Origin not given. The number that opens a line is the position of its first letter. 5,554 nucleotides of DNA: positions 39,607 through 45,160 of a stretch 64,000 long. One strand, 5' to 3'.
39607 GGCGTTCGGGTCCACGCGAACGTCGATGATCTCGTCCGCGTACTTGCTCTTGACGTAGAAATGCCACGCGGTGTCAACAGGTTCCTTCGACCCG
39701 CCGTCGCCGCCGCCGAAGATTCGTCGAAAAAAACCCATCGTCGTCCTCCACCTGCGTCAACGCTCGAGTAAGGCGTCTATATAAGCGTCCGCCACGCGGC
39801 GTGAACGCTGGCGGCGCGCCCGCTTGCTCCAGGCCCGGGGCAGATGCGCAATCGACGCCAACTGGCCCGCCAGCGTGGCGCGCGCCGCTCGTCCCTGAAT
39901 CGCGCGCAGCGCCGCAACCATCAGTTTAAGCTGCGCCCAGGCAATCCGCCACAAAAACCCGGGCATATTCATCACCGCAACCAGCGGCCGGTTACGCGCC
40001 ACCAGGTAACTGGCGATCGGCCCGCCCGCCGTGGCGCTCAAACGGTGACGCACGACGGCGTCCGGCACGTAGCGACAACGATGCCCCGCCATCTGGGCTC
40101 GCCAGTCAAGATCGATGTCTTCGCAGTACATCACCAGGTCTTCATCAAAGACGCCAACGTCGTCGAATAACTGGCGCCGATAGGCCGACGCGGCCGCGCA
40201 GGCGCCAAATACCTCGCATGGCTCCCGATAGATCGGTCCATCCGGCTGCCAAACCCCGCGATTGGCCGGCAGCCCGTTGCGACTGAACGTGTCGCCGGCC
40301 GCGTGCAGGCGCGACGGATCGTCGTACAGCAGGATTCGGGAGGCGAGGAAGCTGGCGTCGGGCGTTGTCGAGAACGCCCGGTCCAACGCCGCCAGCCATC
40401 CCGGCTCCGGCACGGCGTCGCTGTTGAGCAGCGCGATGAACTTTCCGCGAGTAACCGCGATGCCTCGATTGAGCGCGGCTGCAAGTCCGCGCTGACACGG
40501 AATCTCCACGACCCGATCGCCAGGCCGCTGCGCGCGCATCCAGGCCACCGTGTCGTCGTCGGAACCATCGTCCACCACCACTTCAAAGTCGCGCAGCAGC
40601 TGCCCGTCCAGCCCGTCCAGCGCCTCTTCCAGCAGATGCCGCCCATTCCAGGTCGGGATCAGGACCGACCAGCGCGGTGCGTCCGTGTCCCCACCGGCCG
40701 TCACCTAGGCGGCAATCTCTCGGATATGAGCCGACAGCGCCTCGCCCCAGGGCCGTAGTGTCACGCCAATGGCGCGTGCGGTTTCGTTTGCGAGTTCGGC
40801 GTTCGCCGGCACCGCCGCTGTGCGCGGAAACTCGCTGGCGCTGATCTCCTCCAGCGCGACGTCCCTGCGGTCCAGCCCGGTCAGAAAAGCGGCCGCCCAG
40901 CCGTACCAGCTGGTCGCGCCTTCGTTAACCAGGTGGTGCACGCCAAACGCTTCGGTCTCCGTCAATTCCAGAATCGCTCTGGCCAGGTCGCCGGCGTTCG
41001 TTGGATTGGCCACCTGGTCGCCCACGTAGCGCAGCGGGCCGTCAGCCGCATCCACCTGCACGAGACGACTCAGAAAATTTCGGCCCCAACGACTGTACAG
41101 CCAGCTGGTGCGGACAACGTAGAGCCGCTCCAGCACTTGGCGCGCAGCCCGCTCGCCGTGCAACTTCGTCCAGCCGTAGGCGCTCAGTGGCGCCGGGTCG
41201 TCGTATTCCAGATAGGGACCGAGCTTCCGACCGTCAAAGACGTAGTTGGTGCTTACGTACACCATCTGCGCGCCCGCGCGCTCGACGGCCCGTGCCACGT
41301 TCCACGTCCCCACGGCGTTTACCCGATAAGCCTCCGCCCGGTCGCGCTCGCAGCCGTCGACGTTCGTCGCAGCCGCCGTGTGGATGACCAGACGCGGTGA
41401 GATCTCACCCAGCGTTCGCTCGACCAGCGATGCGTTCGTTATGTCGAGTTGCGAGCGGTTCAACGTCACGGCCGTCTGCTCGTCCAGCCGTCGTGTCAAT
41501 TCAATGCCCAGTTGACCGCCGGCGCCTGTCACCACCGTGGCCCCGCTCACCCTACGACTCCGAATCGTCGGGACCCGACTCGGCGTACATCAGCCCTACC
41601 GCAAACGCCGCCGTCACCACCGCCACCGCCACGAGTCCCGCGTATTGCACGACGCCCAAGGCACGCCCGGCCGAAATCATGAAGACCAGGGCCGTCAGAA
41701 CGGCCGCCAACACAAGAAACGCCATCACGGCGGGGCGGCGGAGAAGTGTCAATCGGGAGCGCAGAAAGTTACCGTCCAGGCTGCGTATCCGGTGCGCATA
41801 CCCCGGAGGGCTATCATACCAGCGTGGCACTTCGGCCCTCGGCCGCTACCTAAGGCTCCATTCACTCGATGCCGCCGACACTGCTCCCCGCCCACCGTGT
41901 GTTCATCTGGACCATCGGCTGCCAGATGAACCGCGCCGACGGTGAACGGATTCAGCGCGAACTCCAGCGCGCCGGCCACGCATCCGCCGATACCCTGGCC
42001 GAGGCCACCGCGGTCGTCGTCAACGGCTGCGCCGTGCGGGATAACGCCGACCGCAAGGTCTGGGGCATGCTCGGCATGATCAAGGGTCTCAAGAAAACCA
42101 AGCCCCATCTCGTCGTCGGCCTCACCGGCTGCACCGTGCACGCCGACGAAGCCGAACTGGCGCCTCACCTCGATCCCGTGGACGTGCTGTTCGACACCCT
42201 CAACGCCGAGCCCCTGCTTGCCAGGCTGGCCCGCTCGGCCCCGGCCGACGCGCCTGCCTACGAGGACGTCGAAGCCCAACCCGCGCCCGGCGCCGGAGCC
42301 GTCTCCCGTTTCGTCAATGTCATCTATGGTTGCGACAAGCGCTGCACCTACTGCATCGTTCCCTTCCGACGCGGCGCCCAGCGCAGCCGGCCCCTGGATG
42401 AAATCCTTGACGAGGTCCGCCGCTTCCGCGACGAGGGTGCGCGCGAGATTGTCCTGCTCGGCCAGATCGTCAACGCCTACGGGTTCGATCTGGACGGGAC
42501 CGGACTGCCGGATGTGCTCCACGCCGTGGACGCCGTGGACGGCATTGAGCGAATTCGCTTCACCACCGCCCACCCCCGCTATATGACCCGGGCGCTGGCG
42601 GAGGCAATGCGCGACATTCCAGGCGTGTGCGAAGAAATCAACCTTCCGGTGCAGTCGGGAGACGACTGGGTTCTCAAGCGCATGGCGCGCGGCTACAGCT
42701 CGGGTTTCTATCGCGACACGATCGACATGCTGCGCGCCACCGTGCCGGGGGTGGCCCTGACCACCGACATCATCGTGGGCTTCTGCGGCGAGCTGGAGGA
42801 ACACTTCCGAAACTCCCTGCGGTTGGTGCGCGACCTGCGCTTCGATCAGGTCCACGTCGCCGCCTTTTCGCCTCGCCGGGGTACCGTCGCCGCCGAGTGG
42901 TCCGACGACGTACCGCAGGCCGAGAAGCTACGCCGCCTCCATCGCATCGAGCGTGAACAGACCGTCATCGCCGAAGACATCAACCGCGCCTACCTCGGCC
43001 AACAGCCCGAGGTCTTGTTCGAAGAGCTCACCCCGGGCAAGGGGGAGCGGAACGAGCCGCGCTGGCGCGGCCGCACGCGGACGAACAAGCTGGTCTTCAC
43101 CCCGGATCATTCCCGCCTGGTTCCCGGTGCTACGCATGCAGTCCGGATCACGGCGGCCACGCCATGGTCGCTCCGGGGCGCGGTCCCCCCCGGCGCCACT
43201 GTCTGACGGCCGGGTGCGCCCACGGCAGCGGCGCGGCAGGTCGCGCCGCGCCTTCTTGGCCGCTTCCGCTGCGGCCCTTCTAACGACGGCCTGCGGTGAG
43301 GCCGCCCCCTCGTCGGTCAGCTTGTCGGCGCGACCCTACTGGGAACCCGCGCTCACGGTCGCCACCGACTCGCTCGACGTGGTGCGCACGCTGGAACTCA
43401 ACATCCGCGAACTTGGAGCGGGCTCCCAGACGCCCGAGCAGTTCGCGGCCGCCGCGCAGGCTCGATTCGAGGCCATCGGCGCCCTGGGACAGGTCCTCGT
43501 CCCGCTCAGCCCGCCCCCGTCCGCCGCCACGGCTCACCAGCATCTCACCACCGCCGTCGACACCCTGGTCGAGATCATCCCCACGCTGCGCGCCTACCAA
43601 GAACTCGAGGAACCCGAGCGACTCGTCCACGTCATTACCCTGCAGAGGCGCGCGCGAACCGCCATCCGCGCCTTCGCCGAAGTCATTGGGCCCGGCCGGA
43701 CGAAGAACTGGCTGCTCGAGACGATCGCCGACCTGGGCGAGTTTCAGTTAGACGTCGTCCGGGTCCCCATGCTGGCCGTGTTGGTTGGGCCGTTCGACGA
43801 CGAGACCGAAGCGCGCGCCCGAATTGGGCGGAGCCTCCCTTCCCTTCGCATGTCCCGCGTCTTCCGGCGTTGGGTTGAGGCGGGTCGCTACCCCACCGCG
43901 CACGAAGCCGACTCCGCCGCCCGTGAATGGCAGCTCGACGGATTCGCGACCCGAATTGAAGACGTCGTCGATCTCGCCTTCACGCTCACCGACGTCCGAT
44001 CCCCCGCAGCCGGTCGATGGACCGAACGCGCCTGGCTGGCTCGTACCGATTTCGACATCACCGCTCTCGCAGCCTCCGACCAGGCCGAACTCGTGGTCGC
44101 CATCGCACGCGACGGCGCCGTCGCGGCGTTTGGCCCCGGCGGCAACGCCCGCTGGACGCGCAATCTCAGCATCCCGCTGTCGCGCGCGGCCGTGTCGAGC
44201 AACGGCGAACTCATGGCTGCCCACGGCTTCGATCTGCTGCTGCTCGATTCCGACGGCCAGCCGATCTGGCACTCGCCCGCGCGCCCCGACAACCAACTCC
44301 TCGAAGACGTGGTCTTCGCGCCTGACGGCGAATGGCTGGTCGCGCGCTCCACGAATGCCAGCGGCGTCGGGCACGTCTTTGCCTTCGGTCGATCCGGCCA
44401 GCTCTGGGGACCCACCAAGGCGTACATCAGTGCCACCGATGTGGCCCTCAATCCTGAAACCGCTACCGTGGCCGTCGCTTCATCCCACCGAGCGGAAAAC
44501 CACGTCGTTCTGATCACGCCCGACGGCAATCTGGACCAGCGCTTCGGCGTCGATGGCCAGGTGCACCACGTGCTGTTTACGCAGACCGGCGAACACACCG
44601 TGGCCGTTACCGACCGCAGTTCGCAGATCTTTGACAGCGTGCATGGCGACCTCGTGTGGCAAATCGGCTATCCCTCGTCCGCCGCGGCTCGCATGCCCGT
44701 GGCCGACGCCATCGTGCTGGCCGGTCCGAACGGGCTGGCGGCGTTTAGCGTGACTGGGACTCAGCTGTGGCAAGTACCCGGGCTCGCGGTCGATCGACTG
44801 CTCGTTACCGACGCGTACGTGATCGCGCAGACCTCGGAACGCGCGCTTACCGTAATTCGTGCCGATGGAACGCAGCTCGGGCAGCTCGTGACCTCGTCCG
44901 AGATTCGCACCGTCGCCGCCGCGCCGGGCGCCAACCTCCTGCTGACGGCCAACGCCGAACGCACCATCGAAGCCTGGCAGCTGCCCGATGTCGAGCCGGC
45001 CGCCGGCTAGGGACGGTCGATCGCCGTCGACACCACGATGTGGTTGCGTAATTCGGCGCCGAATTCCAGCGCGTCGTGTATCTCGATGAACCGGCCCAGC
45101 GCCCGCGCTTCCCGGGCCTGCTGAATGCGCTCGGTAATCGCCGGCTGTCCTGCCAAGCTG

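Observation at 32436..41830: Ten-gene glycan assembly locus lacking a recognisable flippase or exporter, with two unknown small proteins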

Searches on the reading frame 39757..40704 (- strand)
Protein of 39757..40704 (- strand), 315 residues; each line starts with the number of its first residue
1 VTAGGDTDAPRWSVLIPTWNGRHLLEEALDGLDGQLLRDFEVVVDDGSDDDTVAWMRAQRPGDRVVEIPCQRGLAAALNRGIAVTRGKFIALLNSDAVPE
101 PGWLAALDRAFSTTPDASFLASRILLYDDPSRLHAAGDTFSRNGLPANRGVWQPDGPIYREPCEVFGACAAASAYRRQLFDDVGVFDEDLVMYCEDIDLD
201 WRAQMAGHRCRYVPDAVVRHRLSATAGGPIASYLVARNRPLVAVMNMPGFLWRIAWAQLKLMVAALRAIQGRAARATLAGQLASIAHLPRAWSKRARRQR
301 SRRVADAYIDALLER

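Call 4: search_protein_families(library=pfam, proteins=[window:39757-40704:-], max_evalue=0.01)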
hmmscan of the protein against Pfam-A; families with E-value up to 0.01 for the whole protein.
window:39757-40704:- (315 aa): 3 families
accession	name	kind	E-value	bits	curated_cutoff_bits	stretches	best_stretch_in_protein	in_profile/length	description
PF00535.33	Glycos_transf_2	-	4.3e-21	76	23.3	1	13-183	1-167/168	Glycosyl transferase family 2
PF13641.12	Glyco_tranf_2_3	-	2.6e-14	54.2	27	1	10-221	1-212/230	Glycosyltransferase like family 2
PF13632.12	Glyco_trans_2_3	-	0.00019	21.7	27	1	90-221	2-124/198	Glycosyl transferase family group 2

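Call 18: search_protein_families(library=ncbifam, proteins=[window:39757-40704:-], max_evalue=0.01)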
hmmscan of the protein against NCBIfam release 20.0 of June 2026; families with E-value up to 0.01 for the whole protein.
window:39757-40704:- (315 aa): 20 families
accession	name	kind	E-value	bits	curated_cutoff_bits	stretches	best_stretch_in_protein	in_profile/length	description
TIGR03965.1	mycofact_glyco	equivalog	4e-32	111.7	280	1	9-248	73-317/467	mycofactocin biosynthesis glycosyltransferase MftF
NF041875.1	EPS_EpsD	equivalog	1.5e-19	70.6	370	1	13-221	2-207/325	exopolysaccharide biosynthesis glycosyltransferase EpsD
TIGR03937.1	PgaC_IcaA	equivalog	2.5e-17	62.9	422.3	2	7-114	42-153/407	poly-beta-1,6-N-acetyl-D-glucosamine synthase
TIGR04283.1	glyco_like_mftF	equivalog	2.5e-14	53.4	182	1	13-113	2-99/221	TIGR04283 family arsenosugar biosynthesis glycosyltransferase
NF007482.0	PRK10073.1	equivalog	4.2e-10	39.1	423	1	8-101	4-100/334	glycosyltransferase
NF038302.1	EPS_HpsE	equivalog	4.6e-10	39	300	1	13-124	4-124/307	hormogonium polysaccharide biosynthesis glycosyltransferase HpsE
NF047683.1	TeichurnBiosyTuaG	equivalog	1.6e-09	37.8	400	1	9-100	5-100/252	teichuronic acid biosynthesis protein TuaG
NF038299.1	EPS_HpsN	equivalog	8.8e-08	31.5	425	1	12-227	3-226/317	hormogonium polysaccharide biosynthesis glycosyltransferase HpsN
NF041394.1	GtaseAglG_Halo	equivalog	5.3e-07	29.2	440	1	24-114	17-110/304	glucosyl-dolichyl phosphate glucuronosyltransferase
NF050050.1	ProtGlycPglI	equivalog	6.8e-06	25.7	500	1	10-97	2-94/306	GalNAc(5)-diNAcBac-PP-undecaprenol beta-1,3-glucosyltransferase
NF058614.1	PPMAGASynPpgS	equivalog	8.5e-05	22.1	370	1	14-88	4-74/226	polyprenyl-phospho-N-acetylgalactosaminyl synthase PpgS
TIGR04009.1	wcaE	equivalog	0.00013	21.4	369.2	1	40-99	34-95/248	colanic acid biosynthesis glycosyltransferase WcaE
TIGR03111.1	glyc2_xrt_Gpos1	hypoth_equivalog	0.00017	20.5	363.95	1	9-125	48-170/439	TIGR03111 family XrtG-associated glycosyltransferase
NF053739.1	GlytfEpsEBac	equivalog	0.00028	20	450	1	10-98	1-94/265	glycosyltransferase EpsE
NF050819.1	PolSacchBiosHfsG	equivalog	0.00042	19.6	500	1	8-101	10-106/302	polysaccharide biosynthesis protein HfsG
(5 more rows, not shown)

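Call 65: search_solved_structures(query=window:39757-40704:-, max_evalue=0.01)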
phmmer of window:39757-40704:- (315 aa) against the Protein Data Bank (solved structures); distinct sequences matched with E-value up to 0.01: 17.
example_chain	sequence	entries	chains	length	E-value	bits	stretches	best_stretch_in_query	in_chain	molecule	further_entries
2z87_A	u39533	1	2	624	2.1e-11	46.8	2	10-103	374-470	Chondroitin synthase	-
2z86_A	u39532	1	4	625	2.2e-11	46.8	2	10-103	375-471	Chondroitin synthase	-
6p61_A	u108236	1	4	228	3.3e-07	33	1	9-130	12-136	Glycosyltransferase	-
5hea_A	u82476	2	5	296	4.8e-07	32.5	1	13-111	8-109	Putative glycosyltransferase (GalT1)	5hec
3bcv_A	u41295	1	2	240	1.3e-06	31.1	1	10-121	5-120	Putative glycosyltransferase protein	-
5mlz_A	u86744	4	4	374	8.1e-06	28.5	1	11-116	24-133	Dolichol monophosphate mannose synthase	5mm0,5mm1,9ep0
9jma_A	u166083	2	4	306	9.8e-06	28.2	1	13-106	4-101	GalNAc(5)-diNAcBac-PP-undecaprenol beta-1,3-glucosyltransferase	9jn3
9omm_A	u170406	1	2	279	1.5e-05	27.6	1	13-111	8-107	Glycosyltransferase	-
9omj_A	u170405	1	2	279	1.7e-05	27.4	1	13-108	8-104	Glycosyltransferase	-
9omh_A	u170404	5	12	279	1.8e-05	27.4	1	13-108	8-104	Glycosyltransferase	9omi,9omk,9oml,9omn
6yv7_B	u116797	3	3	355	6.1e-05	25.6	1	6-98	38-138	Glycosyl transferase, family 2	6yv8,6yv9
6yv7_A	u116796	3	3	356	6.1e-05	25.6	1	6-98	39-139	Glycosyl transferase, family 2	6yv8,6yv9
4y6n_A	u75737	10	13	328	0.00052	22.5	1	12-101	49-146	Glucosyl-3-phosphoglycerate synthase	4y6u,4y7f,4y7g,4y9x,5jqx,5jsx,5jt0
3e25_A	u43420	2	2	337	0.00054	22.5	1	12-101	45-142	Putative uncharacterized protein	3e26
4ddz_A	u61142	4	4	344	0.00057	22.4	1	12-101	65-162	GLUCOSYL-3-PHOSPHOGLYCERATE SYNTHASE (GpgS) | Glucosyl-3-phosphoglycerate synthase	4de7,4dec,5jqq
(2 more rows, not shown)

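Call 75: search_protein_families(library=padloc, proteins=[window:39757-40704:-], max_evalue=0.001)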
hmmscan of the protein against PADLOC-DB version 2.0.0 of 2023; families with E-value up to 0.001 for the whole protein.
window:39757-40704:- (315 aa): 0 families

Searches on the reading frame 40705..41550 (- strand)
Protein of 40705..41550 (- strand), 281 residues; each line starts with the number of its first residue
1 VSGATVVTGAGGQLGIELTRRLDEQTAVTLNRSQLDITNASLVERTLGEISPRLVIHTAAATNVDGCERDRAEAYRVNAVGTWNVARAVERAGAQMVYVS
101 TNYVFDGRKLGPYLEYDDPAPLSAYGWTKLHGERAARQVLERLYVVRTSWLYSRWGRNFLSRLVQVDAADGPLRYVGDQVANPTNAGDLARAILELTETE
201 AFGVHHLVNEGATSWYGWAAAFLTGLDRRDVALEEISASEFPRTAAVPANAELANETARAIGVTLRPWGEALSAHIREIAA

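Call 4: search_protein_families(library=pfam, proteins=[window:40705-41550:-], max_evalue=0.01)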
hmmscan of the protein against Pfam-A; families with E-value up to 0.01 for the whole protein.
window:40705-41550:- (281 aa): 6 families
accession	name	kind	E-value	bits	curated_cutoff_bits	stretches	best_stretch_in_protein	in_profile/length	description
PF04321.23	RmlD_sub_bind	-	4.7e-81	272.4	27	1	6-279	4-285/287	RmlD substrate binding domain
PF01370.27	Epimerase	-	1.3e-21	77.5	20.9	1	6-200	2-228/240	NAD dependent epimerase/dehydratase family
PF02719.21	Polysacc_synt_2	-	5.7e-11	42.6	20.2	1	35-103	61-130/293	Polysaccharide biosynthesis protein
PF16363.11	GDP_Man_Dehyd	-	5.8e-11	42.9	27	1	28-141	52-169/332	GDP-mannose 4,6 dehydratase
PF01073.25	3Beta_HSD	-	5.3e-07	29.4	22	1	24-105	40-120/280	3-beta hydroxysteroid dehydrogenase/isomerase family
PF07993.18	NAD_binding_4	-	0.00014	21.5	20.1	1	54-148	91-204/258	Male sterility protein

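Call 18: search_protein_families(library=ncbifam, proteins=[window:40705-41550:-], max_evalue=0.01)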
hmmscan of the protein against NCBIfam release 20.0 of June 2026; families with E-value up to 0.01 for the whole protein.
window:40705-41550:- (281 aa): 13 families
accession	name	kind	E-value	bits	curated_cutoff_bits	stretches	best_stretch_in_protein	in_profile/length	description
TIGR01214.1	rmlD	equivalog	1.6e-81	273.6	224.05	1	6-278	3-284/285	dTDP-4-dehydrorhamnose reductase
NF007440.0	PRK09987.1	equivalog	6.9e-37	127.3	308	1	7-276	5-290/299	dTDP-4-dehydrorhamnose reductase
TIGR01179.1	galE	equivalog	6.3e-10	38.4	262.3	1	30-137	49-157/332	UDP-glucose 4-epimerase GalE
TIGR01181.1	dTDP_gluc_dehyt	equivalog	7.9e-08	31.7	365.1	1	22-133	46-159/321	dTDP-glucose 4,6-dehydratase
TIGR02622.1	CDP_4_6_dhtase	equivalog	4.6e-06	26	278.45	1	26-108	52-136/352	CDP-glucose 4,6-dehydratase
NF042422.1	oxyalk_red_OleD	equivalog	4e-05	23.1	580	1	6-105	4-114/329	2-alkyl-3-oxoalkanoate reductase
NF007956.0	PRK10675.1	subfamily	7.9e-05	21.9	394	1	33-135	55-159/338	UDP-glucose 4-epimerase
TIGR03466.1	HpnA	hypoth_equivalog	0.00011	21.2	367.65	1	5-139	3-155/327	hopanoid-associated sugar epimerase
NF042423.1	oxyalk_red_Shew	equivalog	0.00027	20.1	580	1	6-107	12-125/331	2-alkyl-3-oxoalkanoate reductase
TIGR02197.1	heptose_epim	equivalog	0.00028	20.2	274.6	1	50-139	65-153/316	ADP-glyceromanno-heptose 6-epimerase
TIGR03589.1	PseB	equivalog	0.0047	15.9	407.75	1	38-101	63-125/324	UDP-N-acetylglucosamine 4,6-dehydratase (inverting)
NF052578.1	StrlDmthSdmBMthl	equivalog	0.0083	15.9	600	0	5-99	3-110/328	sterol demethylase protein SdmB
NF043036.1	ErythonDh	equivalog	0.0089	15.3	325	0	31-133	55-157/321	D-erythronate dehydrogenase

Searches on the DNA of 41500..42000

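Call 60: search_rna_families(source=window, start=41500, end=42000, threshold=evalue, max_evalue=10)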
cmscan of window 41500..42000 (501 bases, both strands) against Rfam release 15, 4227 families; matches with E-value up to 10: 1.
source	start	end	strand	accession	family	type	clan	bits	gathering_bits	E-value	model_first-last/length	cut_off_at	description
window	41879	41957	-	RF03286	MIR6146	Gene; miRNA;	-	15.3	59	3.2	1-75/75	no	MIR6146 microRNA precursor family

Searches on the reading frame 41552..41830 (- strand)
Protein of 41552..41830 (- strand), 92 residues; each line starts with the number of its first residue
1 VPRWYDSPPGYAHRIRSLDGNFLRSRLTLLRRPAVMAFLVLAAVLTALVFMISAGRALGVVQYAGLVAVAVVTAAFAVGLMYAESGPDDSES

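Call 4: search_protein_families(library=pfam, proteins=[window:41552-41830:-], max_evalue=0.01)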
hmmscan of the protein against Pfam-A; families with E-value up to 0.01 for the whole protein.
window:41552-41830:- (92 aa): 0 families

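Call 18: search_protein_families(library=ncbifam, proteins=[window:41552-41830:-], max_evalue=0.01)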
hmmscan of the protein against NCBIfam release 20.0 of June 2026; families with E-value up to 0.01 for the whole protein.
window:41552-41830:- (92 aa): 0 families

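Call 22: find_homologous_proteins(query=window:41552-41830:-, max_evalue=0.01)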
Query window:41552-41830:- (92 aa): 39 proteins with E <= 0.01 among 131 candidates.
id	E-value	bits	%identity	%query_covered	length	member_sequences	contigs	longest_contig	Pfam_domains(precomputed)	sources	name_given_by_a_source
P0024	3.3e-51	189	100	100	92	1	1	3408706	-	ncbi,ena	-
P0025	2.2e-45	170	90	100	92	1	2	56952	-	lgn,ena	-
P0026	4.8e-45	169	89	100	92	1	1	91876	-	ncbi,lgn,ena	-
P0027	1.3e-44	168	88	100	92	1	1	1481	-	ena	-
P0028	4.5e-43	163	87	100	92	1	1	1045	-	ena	-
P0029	1.5e-42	161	87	100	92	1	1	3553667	-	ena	-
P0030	2.0e-42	161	87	100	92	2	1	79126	-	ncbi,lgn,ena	-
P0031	2.6e-42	160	85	100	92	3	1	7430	-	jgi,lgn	-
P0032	3.4e-42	160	84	100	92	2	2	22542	-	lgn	-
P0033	4.1e-42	160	87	99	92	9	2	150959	-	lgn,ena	-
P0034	6.3e-42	159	84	100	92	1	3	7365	-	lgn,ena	-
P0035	1.2e-41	158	86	100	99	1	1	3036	-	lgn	-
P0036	8.4e-41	155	87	99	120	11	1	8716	-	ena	-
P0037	1.0e-40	155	82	99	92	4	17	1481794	-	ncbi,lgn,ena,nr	ncbi:MAG: hypothetical protein OXI70_14345 [Chloroflexota bacterium]|nr:hypothetical protein [Chloro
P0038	6.7e-40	153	83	97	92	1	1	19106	-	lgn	-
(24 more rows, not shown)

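Call 57: search_protein_families(library=pfam, proteins=[window:41552-41830:-], max_evalue=10)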
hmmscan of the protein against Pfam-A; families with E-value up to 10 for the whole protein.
window:41552-41830:- (92 aa): 4 families
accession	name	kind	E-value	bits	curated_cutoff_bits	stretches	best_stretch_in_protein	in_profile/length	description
PF12679.13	ABC2_membrane_2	-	0.067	12.9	27.2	1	31-81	119-173/283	ABC-2 family transporter protein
PF20237.3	DUF6594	-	0.15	12.4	30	1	33-84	175-219/238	Family of unknown function (DUF6594)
PF00487.30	FA_desaturase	-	0.19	11.9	29.7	1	17-82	116-181/253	Fatty acid desaturase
PF10003.15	DUF2244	-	3.4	7.8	27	1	31-77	9-54/138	Integral membrane protein (DUF2244)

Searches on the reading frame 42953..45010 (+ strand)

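Call 5: search_protein_families(library=pfam, proteins=[window:42953-45010:+], max_evalue=0.01)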
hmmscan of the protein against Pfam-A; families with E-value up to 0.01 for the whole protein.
window:42953-45010:+ (685 aa): 1 family
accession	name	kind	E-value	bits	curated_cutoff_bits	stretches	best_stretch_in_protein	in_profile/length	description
PF13360.13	PQQ_2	-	2.5e-07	31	27.6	1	546-651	32-150/233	Outer membrane protein assembly factor BamB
